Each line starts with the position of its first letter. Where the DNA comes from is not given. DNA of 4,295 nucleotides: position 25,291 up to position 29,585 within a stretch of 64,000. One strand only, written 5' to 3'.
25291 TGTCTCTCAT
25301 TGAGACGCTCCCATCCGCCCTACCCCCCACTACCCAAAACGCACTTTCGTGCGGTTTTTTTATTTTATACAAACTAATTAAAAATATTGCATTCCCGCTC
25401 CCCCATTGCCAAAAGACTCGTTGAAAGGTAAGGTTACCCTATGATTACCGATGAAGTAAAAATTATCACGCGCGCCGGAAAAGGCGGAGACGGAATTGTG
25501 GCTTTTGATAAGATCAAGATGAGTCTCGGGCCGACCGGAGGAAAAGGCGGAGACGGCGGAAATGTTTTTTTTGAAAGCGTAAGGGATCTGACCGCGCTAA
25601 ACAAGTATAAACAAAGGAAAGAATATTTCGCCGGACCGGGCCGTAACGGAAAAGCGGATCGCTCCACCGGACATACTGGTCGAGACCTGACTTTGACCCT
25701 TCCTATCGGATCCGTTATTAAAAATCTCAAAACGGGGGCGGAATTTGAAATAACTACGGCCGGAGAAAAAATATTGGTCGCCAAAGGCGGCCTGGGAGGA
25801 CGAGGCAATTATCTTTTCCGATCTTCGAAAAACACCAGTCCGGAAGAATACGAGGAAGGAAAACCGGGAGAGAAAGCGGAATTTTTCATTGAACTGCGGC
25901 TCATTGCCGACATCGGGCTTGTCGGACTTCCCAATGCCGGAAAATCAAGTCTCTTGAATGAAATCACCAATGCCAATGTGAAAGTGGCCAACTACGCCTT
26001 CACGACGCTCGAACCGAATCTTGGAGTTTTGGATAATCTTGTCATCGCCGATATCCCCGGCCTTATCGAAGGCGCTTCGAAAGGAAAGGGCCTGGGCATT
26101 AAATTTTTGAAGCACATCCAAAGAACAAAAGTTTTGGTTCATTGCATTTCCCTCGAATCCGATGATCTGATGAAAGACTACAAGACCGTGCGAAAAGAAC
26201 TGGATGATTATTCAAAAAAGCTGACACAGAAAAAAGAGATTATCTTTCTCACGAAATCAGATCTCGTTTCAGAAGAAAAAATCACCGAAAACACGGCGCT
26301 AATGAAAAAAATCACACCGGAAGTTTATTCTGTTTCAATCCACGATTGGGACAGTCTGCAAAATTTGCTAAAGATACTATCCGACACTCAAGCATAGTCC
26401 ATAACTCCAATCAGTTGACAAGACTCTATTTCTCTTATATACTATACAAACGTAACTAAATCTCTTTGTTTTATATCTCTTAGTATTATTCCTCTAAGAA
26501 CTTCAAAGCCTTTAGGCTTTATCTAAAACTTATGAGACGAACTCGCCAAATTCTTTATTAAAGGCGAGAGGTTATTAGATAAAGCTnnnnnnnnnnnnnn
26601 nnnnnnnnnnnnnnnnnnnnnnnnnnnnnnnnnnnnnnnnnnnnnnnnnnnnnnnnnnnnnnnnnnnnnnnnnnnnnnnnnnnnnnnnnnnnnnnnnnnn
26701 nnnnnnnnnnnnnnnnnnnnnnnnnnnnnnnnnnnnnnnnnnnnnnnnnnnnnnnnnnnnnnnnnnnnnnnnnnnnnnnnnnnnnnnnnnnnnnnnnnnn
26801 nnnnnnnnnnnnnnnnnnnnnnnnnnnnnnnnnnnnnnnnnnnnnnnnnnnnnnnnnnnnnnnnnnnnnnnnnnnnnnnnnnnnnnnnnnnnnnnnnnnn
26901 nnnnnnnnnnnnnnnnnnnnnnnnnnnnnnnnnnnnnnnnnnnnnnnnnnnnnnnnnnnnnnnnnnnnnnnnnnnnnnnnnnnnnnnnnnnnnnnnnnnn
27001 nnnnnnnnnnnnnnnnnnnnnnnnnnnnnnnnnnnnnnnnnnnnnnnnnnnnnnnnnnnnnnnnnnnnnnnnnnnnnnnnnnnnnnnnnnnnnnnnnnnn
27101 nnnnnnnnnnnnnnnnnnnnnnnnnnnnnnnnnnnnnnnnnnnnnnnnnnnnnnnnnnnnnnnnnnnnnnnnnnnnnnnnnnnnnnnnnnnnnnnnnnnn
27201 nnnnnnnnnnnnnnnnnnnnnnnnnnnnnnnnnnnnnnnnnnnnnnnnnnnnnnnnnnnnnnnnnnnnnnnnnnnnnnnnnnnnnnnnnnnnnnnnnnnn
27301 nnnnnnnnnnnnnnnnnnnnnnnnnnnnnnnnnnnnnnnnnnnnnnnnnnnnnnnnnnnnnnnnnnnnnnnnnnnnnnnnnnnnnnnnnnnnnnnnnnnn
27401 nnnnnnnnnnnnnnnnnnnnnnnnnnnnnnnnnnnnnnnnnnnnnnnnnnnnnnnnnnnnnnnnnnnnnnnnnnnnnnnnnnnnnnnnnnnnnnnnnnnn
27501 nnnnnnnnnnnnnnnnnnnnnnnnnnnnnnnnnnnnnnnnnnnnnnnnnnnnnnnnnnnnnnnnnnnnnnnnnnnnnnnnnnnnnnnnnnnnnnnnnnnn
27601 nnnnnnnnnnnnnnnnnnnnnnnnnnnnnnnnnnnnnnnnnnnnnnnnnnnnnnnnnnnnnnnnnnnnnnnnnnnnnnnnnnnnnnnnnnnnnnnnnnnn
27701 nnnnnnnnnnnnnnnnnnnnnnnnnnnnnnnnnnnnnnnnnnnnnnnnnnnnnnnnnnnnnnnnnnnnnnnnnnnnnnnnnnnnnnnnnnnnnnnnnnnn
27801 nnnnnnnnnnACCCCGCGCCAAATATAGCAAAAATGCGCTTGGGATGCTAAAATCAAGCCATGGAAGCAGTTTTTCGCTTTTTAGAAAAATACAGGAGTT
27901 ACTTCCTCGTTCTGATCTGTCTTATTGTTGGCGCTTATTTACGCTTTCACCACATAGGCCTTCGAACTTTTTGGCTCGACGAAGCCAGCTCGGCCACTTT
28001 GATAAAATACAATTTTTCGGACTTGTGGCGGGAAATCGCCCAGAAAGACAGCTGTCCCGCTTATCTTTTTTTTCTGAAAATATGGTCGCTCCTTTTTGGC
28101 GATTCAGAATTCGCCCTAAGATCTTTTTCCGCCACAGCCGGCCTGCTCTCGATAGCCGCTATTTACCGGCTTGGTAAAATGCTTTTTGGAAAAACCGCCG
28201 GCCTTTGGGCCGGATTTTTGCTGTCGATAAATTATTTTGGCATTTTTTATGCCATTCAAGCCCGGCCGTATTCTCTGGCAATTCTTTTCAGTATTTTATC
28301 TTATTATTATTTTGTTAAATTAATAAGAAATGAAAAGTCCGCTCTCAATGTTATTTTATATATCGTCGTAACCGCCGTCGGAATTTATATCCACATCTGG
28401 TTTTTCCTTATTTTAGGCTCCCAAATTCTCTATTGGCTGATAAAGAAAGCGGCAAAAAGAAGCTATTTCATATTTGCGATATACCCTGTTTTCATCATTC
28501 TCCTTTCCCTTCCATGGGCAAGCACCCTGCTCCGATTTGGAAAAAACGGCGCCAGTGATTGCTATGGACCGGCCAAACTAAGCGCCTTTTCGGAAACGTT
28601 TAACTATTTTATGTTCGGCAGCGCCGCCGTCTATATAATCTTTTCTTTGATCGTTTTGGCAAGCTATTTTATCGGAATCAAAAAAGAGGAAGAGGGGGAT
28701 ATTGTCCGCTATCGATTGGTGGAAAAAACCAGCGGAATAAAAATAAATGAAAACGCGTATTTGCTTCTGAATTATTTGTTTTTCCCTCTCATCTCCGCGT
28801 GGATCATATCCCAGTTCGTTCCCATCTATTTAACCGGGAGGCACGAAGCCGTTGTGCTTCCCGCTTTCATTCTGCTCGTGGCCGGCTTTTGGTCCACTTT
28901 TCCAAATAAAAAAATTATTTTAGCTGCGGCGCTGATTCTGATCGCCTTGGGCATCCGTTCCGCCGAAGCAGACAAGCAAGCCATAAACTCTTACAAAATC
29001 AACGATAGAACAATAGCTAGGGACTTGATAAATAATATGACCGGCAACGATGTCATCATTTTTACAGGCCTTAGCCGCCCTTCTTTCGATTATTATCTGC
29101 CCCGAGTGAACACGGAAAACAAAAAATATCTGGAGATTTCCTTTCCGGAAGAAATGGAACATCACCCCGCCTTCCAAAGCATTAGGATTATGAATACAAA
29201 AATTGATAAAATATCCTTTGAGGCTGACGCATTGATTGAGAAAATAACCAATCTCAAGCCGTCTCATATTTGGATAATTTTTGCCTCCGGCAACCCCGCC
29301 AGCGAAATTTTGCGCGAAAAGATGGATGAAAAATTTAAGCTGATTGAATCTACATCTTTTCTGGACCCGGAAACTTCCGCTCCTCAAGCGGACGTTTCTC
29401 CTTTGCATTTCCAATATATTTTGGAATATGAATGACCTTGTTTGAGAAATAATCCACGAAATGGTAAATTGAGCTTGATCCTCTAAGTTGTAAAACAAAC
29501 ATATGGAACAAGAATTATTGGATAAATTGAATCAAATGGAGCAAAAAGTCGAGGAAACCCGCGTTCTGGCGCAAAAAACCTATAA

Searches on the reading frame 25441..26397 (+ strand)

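Call 86: search_protein_families(library=pfam, max_evalue=1e-8, proteins=[window:25441-26397:+])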
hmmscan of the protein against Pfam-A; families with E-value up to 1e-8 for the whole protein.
window:25441-26397:+ (318 aa): 3 families
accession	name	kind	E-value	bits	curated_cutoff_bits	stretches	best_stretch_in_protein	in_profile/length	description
PF01018.28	GTP1_OBG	-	8.3e-40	136.4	27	1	4-154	2-155/155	GTP1/OBG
PF01926.29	MMR_HSR1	-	1.2e-25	90.3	21.9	1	158-272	2-113/113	50S ribosome-binding GTPase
PF02421.24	FeoB_N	-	8.1e-11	42.1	27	1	158-300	3-143/156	Ferrous iron transport protein B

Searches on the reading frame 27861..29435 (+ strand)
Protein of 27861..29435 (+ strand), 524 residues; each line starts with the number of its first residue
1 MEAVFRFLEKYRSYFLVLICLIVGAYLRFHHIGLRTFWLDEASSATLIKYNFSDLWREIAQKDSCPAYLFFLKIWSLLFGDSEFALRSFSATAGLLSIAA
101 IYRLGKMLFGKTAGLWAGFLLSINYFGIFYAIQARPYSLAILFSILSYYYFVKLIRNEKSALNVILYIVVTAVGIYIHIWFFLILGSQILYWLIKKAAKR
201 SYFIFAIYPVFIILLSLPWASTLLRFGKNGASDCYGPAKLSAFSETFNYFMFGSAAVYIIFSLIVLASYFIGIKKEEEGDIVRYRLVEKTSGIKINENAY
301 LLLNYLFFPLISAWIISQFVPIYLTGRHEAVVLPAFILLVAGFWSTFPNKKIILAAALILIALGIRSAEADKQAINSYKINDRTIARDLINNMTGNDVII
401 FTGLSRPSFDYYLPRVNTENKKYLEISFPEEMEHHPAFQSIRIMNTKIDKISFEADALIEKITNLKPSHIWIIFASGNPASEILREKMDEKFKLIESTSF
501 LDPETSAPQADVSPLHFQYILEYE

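Call 42: search_protein_families(library=pfam, proteins=[window:27861-29435:+])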
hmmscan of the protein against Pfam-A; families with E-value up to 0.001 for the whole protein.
window:27861-29435:+ (524 aa): 1 family
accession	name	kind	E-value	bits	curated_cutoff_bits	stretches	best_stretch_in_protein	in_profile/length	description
PF13231.12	PMT_2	-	5.3e-14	53.2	26.1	1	65-219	3-160/160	Dolichyl-phosphate-mannose-protein mannosyltransferase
